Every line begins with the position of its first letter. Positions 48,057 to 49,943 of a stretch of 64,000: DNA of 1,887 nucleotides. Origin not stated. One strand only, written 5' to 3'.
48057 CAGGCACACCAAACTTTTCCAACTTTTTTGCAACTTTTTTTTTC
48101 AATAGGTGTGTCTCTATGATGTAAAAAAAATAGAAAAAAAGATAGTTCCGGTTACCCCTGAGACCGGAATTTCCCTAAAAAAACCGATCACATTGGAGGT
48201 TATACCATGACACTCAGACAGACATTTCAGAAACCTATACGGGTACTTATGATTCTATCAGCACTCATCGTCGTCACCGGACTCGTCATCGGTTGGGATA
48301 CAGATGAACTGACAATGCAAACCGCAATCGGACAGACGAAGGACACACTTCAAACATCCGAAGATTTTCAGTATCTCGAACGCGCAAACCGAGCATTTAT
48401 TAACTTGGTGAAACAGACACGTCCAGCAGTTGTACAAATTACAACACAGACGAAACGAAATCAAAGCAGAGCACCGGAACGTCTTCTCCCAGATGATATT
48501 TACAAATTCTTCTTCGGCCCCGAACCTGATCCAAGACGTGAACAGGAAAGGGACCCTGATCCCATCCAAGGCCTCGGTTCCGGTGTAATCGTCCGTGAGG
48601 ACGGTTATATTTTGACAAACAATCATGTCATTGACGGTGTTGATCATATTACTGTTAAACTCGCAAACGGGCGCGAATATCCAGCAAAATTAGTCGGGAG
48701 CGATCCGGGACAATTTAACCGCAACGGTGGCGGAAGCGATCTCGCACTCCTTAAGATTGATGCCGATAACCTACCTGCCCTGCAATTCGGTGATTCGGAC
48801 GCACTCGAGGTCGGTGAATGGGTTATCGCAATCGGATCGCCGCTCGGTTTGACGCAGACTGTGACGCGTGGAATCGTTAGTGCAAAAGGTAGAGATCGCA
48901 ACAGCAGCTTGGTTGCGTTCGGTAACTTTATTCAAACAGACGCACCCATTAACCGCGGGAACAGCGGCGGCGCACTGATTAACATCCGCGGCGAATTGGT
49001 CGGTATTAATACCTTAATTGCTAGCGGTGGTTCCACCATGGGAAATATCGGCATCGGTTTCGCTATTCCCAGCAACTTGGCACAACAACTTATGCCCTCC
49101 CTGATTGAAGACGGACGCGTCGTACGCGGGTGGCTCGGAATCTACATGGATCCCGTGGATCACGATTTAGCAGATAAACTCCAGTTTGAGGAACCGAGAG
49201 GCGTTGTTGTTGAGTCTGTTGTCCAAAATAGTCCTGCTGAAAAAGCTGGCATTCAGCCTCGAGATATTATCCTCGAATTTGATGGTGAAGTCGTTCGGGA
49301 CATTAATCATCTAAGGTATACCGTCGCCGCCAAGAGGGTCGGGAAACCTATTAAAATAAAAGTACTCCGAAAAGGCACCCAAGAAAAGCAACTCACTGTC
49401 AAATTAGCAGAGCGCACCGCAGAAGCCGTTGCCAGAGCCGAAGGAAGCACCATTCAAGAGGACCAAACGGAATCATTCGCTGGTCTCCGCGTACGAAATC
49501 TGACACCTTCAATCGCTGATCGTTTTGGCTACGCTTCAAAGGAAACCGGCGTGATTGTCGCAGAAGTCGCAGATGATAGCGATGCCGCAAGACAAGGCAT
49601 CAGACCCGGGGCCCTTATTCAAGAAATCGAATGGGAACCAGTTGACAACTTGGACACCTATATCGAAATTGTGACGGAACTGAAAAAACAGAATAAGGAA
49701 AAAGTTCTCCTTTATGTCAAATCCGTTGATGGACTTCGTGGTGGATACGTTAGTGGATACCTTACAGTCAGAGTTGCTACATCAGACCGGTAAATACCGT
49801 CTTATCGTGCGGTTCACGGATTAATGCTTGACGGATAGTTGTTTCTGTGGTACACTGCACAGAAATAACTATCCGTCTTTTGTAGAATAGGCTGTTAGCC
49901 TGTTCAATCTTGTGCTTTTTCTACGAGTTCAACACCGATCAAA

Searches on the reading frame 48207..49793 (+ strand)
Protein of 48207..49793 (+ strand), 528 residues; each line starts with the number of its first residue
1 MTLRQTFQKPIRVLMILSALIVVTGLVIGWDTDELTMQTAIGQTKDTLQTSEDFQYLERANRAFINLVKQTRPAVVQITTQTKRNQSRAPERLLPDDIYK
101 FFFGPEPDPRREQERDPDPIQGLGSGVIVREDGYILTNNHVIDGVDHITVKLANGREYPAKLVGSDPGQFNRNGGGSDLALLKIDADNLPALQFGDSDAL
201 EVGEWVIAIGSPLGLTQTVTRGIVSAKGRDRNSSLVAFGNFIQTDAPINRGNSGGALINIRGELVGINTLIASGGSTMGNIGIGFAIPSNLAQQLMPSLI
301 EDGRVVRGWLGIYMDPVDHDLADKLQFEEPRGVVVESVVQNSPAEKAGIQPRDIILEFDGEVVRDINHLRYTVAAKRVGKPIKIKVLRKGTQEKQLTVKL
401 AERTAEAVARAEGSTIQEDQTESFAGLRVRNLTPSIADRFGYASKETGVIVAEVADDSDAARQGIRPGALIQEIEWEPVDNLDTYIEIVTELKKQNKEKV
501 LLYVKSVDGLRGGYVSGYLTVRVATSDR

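Call 78: search_protein_families(library=pfam, max_evalue=0.0001, proteins=[window:48207-49793:+])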
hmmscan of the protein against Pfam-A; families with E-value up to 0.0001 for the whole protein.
window:48207-49793:+ (528 aa): 6 families
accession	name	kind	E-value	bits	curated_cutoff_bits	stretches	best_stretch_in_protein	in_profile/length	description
PF13365.12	Trypsin_2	-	2.3e-35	122.9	27.6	1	124-267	1-144/144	Trypsin-like peptidase domain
PF13180.12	PDZ_2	-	1.4e-21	77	27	1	310-400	3-80/80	PDZ domain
PF17820.7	PDZ_6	-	2.7e-19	69.1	27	1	334-388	1-54/54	PDZ domain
PF00595.29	PDZ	-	1.9e-16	60.7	23.2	1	325-386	23-80/81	PDZ domain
PF00089.32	Trypsin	-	2e-16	61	20.6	1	125-290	28-214/220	Trypsin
PF12812.13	PDZ_1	-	4.1e-07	30.4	28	1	419-494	5-77/78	PDZ-like domain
